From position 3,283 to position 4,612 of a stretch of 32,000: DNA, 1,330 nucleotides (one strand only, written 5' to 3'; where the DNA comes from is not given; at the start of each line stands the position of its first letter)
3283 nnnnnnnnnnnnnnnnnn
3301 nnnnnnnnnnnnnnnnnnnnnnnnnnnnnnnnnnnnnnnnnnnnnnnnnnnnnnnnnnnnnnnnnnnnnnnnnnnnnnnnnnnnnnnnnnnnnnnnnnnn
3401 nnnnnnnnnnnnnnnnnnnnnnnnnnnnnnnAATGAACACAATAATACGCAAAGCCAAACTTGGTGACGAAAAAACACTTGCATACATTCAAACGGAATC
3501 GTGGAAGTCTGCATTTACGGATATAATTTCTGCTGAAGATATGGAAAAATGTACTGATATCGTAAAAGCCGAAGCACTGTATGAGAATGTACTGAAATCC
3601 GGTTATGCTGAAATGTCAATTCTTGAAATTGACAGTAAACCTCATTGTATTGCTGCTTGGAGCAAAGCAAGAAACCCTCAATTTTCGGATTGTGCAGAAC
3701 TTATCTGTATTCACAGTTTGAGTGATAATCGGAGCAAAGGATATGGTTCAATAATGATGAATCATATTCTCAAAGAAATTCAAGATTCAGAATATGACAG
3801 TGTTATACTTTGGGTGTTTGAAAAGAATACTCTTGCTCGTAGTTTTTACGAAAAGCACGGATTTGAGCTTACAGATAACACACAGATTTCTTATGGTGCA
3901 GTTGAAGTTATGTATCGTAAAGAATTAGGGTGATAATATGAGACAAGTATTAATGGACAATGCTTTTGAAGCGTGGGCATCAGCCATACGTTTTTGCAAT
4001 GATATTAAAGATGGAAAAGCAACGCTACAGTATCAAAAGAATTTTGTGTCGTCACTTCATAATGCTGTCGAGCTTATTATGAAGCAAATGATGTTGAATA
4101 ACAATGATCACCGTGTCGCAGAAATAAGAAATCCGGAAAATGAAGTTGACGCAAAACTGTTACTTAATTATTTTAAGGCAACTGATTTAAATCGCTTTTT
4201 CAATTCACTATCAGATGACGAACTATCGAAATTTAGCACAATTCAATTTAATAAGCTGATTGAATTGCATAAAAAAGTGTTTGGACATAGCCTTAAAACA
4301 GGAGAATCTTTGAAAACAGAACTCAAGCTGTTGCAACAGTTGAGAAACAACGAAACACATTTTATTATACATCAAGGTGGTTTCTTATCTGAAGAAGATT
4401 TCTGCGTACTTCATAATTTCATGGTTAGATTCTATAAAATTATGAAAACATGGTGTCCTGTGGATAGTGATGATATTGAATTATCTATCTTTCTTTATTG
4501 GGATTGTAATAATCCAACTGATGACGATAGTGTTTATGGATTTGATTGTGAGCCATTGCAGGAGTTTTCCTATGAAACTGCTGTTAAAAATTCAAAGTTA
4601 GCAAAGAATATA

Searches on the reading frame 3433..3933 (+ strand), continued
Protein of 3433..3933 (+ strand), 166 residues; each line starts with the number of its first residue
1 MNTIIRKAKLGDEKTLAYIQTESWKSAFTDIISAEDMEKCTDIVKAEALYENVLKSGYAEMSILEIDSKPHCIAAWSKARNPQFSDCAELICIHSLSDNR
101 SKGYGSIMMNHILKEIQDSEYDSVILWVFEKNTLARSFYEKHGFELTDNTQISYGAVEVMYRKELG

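Call 31: find_encoding_contigs(protein=P0193, flank=4000, max_places=10)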
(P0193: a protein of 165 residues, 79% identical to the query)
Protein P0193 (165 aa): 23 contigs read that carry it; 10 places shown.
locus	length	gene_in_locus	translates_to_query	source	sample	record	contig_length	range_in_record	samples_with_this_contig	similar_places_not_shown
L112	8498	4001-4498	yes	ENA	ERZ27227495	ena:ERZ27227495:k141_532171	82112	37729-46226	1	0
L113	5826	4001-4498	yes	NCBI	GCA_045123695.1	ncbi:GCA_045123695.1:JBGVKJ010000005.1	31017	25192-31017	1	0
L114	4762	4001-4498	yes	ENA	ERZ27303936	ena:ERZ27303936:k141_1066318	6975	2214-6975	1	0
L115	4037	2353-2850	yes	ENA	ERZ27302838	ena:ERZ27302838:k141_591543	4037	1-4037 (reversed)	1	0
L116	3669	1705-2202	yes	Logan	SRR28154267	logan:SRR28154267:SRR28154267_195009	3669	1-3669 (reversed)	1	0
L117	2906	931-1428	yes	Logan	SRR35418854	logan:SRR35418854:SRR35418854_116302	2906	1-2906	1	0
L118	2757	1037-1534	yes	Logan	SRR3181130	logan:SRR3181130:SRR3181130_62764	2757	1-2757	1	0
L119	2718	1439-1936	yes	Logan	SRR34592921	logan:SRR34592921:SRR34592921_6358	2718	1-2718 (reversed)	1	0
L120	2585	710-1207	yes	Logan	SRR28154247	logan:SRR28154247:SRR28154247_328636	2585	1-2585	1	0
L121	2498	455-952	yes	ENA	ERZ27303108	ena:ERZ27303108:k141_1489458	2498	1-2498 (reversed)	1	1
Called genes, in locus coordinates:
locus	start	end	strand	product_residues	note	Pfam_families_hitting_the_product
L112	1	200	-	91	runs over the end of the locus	PF02604:PhdYeFM_antitox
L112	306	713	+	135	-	PF13527:Acetyltransf_9 (faint), PF00583:Acetyltransf_1, PF13673:Acetyltransf_10, PF13508:Acetyltransf_7, PF08445:FR47 (weak), PF14542:Acetyltransf_CG (weak)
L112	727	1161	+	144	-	PF00583:Acetyltransf_1, PF13508:Acetyltransf_7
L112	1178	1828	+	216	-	PF01209:Ubie_methyltran, PF02353:CMAS (weak), PF13489:Methyltransf_23, PF00891:Methyltransf_2 (weak), PF13847:Methyltransf_31, PF08241:Methyltransf_11, PF08242:Methyltransf_12, PF13649:Methyltransf_25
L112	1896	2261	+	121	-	PF00719:Pyrophosphatase (weak)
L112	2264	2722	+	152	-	PF13302:Acetyltransf_3, PF00583:Acetyltransf_1, PF13673:Acetyltransf_10, PF13508:Acetyltransf_7, PF08445:FR47 (weak)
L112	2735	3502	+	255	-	PF12746:GNAT_acetyltran, PF00583:Acetyltransf_1 (weak)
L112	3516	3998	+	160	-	PF13671:AAA_33, PF13238:AAA_18 (weak)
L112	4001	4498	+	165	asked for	PF00583:Acetyltransf_1, PF13673:Acetyltransf_10, PF13508:Acetyltransf_7, PF08445:FR47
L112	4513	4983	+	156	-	PF00583:Acetyltransf_1, PF13673:Acetyltransf_10, PF13508:Acetyltransf_7, PF08445:FR47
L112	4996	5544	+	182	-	PF02525:Flavodoxin_2 (weak), PF03358:FMN_red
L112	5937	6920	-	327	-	PF02540:NAD_synthase (weak), PF00958:GMP_synt_C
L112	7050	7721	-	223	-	PF00881:Nitroreductase (faint), PF14512:TM1586_NiRdase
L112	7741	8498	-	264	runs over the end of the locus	PF00106:adh_short, PF01370:Epimerase, PF08659:KR, PF13460:NAD_binding_10, PF13561:adh_short_C2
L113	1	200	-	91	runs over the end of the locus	PF02604:PhdYeFM_antitox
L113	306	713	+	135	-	PF13527:Acetyltransf_9 (faint), PF00583:Acetyltransf_1, PF13673:Acetyltransf_10, PF13508:Acetyltransf_7, PF08445:FR47 (weak), PF14542:Acetyltransf_CG (weak)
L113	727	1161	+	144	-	PF00583:Acetyltransf_1, PF13508:Acetyltransf_7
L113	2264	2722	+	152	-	PF13302:Acetyltransf_3, PF00583:Acetyltransf_1, PF13673:Acetyltransf_10, PF13508:Acetyltransf_7, PF08445:FR47 (weak)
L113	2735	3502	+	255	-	PF12746:GNAT_acetyltran, PF00583:Acetyltransf_1 (weak)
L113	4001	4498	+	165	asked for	PF00583:Acetyltransf_1, PF13673:Acetyltransf_10, PF13508:Acetyltransf_7, PF08445:FR47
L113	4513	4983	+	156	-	PF00583:Acetyltransf_1, PF13302:Acetyltransf_3 (weak), PF13673:Acetyltransf_10, PF13508:Acetyltransf_7, PF08445:FR47 (weak)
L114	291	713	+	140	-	PF13527:Acetyltransf_9 (weak), PF00583:Acetyltransf_1, PF13673:Acetyltransf_10, PF08445:FR47 (weak), PF13508:Acetyltransf_7, PF14542:Acetyltransf_CG (weak)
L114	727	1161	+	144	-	PF00583:Acetyltransf_1, PF13508:Acetyltransf_7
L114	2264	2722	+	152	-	PF13302:Acetyltransf_3, PF00583:Acetyltransf_1, PF13673:Acetyltransf_10, PF13508:Acetyltransf_7, PF08445:FR47 (weak)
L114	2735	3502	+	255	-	PF12746:GNAT_acetyltran, PF00583:Acetyltransf_1 (weak)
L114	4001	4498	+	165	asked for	PF00583:Acetyltransf_1, PF13673:Acetyltransf_10, PF13508:Acetyltransf_7, PF08445:FR47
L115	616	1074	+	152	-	PF13302:Acetyltransf_3, PF00583:Acetyltransf_1, PF13673:Acetyltransf_10, PF13508:Acetyltransf_7, PF08445:FR47 (weak)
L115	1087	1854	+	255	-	PF12746:GNAT_acetyltran, PF00583:Acetyltransf_1 (weak)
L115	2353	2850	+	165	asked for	PF00583:Acetyltransf_1, PF13673:Acetyltransf_10, PF13508:Acetyltransf_7, PF08445:FR47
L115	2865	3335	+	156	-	PF00583:Acetyltransf_1, PF13673:Acetyltransf_10, PF13508:Acetyltransf_7, PF08445:FR47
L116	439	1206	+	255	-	PF12746:GNAT_acetyltran, PF00583:Acetyltransf_1 (weak)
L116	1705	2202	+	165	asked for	PF00583:Acetyltransf_1, PF13673:Acetyltransf_10, PF13508:Acetyltransf_7, PF08445:FR47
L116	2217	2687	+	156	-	PF00583:Acetyltransf_1, PF13673:Acetyltransf_10, PF13508:Acetyltransf_7, PF08445:FR47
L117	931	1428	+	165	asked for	PF00583:Acetyltransf_1, PF13673:Acetyltransf_10, PF13508:Acetyltransf_7, PF08445:FR47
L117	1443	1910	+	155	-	PF00583:Acetyltransf_1, PF13673:Acetyltransf_10, PF13508:Acetyltransf_7, PF08445:FR47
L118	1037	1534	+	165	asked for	PF00583:Acetyltransf_1, PF13673:Acetyltransf_10, PF13508:Acetyltransf_7, PF08445:FR47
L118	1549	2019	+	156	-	PF00583:Acetyltransf_1, PF13673:Acetyltransf_10, PF13508:Acetyltransf_7, PF08445:FR47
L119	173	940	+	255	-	PF12746:GNAT_acetyltran, PF00583:Acetyltransf_1 (weak)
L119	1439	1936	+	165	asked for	PF00583:Acetyltransf_1, PF13673:Acetyltransf_10, PF13508:Acetyltransf_7, PF08445:FR47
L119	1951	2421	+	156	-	PF00583:Acetyltransf_1, PF13302:Acetyltransf_3 (weak), PF13673:Acetyltransf_10, PF13508:Acetyltransf_7, PF08445:FR47 (weak)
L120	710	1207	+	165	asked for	PF00583:Acetyltransf_1, PF13673:Acetyltransf_10, PF13508:Acetyltransf_7, PF08445:FR47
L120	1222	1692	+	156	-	PF00583:Acetyltransf_1, PF13673:Acetyltransf_10, PF13508:Acetyltransf_7, PF08445:FR47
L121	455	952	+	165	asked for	PF00583:Acetyltransf_1, PF13673:Acetyltransf_10, PF13508:Acetyltransf_7, PF08445:FR47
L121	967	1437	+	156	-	PF00583:Acetyltransf_1, PF13673:Acetyltransf_10, PF13508:Acetyltransf_7, PF08445:FR47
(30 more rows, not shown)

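Call 45: find_encoding_contigs(protein=P0123, flank=4000, max_places=6)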
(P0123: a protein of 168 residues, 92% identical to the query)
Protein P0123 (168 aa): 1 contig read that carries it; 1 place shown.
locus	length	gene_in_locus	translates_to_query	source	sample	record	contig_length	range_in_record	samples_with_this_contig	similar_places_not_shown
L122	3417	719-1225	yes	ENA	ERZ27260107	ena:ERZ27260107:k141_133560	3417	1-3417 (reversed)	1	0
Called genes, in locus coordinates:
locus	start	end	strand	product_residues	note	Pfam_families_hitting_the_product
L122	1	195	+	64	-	?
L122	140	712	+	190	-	-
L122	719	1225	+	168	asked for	PF13527:Acetyltransf_9 (faint), PF00583:Acetyltransf_1, PF13673:Acetyltransf_10, PF13508:Acetyltransf_7, PF08445:FR47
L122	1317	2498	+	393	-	PF00165:HTH_AraC (weak), PF12833:HTH_18, PF00165:HTH_AraC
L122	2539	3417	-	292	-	?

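Call 46: find_encoding_contigs(protein=P0126, flank=4000, max_places=6)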
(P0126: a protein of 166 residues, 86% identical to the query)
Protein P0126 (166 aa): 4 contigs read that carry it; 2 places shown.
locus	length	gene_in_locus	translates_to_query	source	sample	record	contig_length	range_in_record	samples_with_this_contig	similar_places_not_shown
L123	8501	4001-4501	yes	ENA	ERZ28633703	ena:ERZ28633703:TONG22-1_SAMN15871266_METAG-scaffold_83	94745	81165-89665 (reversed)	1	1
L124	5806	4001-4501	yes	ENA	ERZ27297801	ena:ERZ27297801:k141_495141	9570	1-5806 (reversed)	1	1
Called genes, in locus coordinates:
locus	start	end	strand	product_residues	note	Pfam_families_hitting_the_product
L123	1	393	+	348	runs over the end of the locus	PF00326:Peptidase_S9 (faint)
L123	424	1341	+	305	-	-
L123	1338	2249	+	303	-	PF03881:Fructosamin_kin, PF01636:APH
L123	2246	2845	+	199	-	PF01636:APH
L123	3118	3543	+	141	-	PF13527:Acetyltransf_9 (weak), PF00583:Acetyltransf_1, PF13673:Acetyltransf_10, PF14542:Acetyltransf_CG (weak), PF13508:Acetyltransf_7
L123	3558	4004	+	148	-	PF00293:NUDIX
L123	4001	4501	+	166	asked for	PF00583:Acetyltransf_1, PF13673:Acetyltransf_10, PF13508:Acetyltransf_7, PF08445:FR47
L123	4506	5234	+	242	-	PF01261:AP_endonuc_2 (weak)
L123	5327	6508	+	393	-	PF00165:HTH_AraC (weak), PF12833:HTH_18, PF00165:HTH_AraC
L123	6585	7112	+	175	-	PF13238:AAA_18, PF13671:AAA_33 (faint)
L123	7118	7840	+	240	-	PF02195:ParB_N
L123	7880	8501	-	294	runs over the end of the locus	PF00165:HTH_AraC (faint), PF12833:HTH_18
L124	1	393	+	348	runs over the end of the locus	PF00326:Peptidase_S9 (faint)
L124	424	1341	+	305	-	-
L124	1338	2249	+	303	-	PF03881:Fructosamin_kin, PF01636:APH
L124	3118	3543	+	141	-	PF13527:Acetyltransf_9 (weak), PF00583:Acetyltransf_1, PF13673:Acetyltransf_10, PF14542:Acetyltransf_CG (weak), PF13508:Acetyltransf_7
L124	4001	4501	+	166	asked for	PF00583:Acetyltransf_1, PF13673:Acetyltransf_10, PF13508:Acetyltransf_7, PF08445:FR47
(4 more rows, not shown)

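Call 50: search_solved_structures(query=window:3433-3930:+, max_evalue=0.001)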
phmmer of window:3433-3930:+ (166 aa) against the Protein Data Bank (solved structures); distinct sequences matched with E-value up to 0.001: 9.
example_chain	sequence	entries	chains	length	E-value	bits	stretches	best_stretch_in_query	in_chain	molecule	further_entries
1wk4_A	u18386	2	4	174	5.3e-06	29.9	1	5-158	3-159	ttk003001606 | probable acetyltransferase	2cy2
3tfy_A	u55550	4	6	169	8.7e-05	25.9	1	90-158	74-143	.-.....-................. 50, NatE catalytic subunit | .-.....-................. 50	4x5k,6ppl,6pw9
2ob0_A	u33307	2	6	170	8.8e-05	25.9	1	90-158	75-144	Human MAK3 homolog | N-acetyltransferase 13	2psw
6wf3_A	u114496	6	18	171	9e-05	25.9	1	90-158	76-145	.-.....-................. 50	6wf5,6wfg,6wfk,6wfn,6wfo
6yzz_A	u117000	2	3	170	0.00014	25.3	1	92-157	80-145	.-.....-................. 50 | Acyl-CoA N-acyltransferases (NAT) superfamily protein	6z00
3k9u_A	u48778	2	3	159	0.00021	24.7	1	3-149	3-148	PaiA Acetyltransferase | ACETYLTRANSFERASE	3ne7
3f0a_A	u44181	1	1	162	0.00022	24.6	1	3-149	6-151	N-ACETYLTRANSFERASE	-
3fix_A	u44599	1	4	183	0.00034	24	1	3-149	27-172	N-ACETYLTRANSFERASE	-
9f1b_DA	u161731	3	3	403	0.0004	23.8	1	90-158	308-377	Glutathione S-transferase class-mu 26 kDa isozyme,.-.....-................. 50 | Glutathione S-transferase class-mu 26 kDa isozyme,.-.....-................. 50,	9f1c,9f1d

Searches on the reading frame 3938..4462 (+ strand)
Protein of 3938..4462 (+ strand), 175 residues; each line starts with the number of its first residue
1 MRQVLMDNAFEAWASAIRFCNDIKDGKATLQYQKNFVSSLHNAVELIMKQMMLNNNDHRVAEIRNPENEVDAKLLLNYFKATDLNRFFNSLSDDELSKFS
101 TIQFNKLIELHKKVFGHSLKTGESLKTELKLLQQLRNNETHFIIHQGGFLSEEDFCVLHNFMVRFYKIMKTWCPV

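Call 73: predict_structure(alignment_id=A3)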
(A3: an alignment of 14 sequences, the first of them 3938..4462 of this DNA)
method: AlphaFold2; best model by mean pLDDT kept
length: 175 residues; sequences in the alignment: 14
mean_pLDDT: 88.2   pTM: 0.85
mean pLDDT of the five models: 88.2, 87.3, 86.6, 76.5, 64.4
residues with pLDDT >= 90: 120; 70-90: 41; 50-70: 9; < 50: 5
segments of 3 or more residues with pLDDT < 50: 143-145
pLDDT, mean of each block of 10 residues (from residue 1): 81 96 88 93 96 93 85 94 94 92 94 88 90 83 57 92 92 70
secondary structure, 60 per line:
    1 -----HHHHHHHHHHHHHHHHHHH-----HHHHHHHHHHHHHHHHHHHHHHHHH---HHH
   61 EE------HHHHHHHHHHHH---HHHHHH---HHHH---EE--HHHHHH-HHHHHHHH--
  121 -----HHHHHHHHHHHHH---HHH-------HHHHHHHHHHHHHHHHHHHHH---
elements in order: H6-24 H30-54 H69-80 H84-89 H93-96 H104-109 H111-118 H126-138 H152-172

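Call 75: fold_search(model_id=the predicted structure, library=pdb)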
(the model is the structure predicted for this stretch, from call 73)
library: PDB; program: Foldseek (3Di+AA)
matches with E <= 10: 132; with E <= 0.001: 0
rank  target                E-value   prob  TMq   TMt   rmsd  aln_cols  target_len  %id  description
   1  6tug_H                4.6e-01  0.85  0.48  0.24   9.2       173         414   11  Enterococcus italicus Csm6 bound to cyclic hexa-2'-fluoro-hexa-dAMP (released 2020-02-26)
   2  6tug_B                5.1e-01  0.57  0.38  0.19  10.3       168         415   10  Enterococcus italicus Csm6 bound to cyclic hexa-2'-fluoro-hexa-dAMP (released 2020-02-26)
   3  8yuf_B                9.6e-01  0.90  0.51  0.63   5.8       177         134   14  Crystal structure of HEPN (Q64A) toxin (released 2025-04-02)
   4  8xeh_B                1.1e+00  0.90  0.52  0.66   5.2       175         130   11  Crystal structure of HEPN-MNT complex (released 2024-12-18)
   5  8xdj_C                1.1e+00  0.90  0.50  0.63   5.2       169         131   12  Crystal structure of AMPylated HEPN toxin (released 2024-12-18)
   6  8xeh_D                1.1e+00  0.89  0.49  0.64   5.4       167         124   12  Crystal structure of HEPN-MNT complex (released 2024-12-18)
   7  8yuf_A                1.5e+00  0.72  0.48  0.59   7.0       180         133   10  Crystal structure of HEPN (Q64A) toxin (released 2025-04-02)
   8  8f6i_A                1.6e+00  0.09  0.22  0.17  18.2       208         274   10  Cryo-EM structure of a Zinc-loaded symmetrical D70A mutant of the YiiP-Fab complex (released 2023-02-08)
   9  8xdj_B                1.8e+00  0.77  0.50  0.62   5.3       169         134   14  Crystal structure of AMPylated HEPN toxin (released 2024-12-18)
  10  8oyx_A                1.9e+00  0.09  0.24  0.19  18.2       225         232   12  De novo designed soluble GPCR-like fold GLF_18 (released 2023-10-18)
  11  6tug_A                2.1e+00  0.47  0.48  0.24   8.8       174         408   10  Enterococcus italicus Csm6 bound to cyclic hexa-2'-fluoro-hexa-dAMP (released 2020-02-26)
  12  6m6u_G                2.3e+00  0.28  0.36  0.45   8.5       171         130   13  Crystal structure the toxin-antitoxin MntA-HpeT mutant-D39ED41E (released 2020-09-30)
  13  5l0d_D                2.5e+00  0.06  0.17  0.18  17.8       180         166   13  Human Metavinculin(residues 959-1130) in complex with PIP2 (released 2016-08-31)
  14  3qa8_A                2.5e+00  0.06  0.19  0.07  27.9       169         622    9  Crystal Structure of inhibitor of kappa B kinase beta (released 2011-04-06)
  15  7bxo_F                2.8e+00  0.14  0.31  0.38   8.7       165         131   12  Crystal structure of the toxin-antitoxin with AMP-PNP (released 2020-09-30)
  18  7bxo_H                3.5e+00  0.30  0.41  0.52   7.8       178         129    8  Crystal structure of the toxin-antitoxin with AMP-PNP (released 2020-09-30)
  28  8xdj_A                4.4e+00  0.38  0.46  0.59   7.9       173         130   13  Crystal structure of AMPylated HEPN toxin (released 2024-12-18)
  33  7bxo_D                4.6e+00  0.21  0.42  0.52   7.7       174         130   12  Crystal structure of the toxin-antitoxin with AMP-PNP (released 2020-09-30)
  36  6m6u_I                4.9e+00  0.06  0.21  0.26  13.2       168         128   14  Crystal structure the toxin-antitoxin MntA-HpeT mutant-D39ED41E (released 2020-09-30)
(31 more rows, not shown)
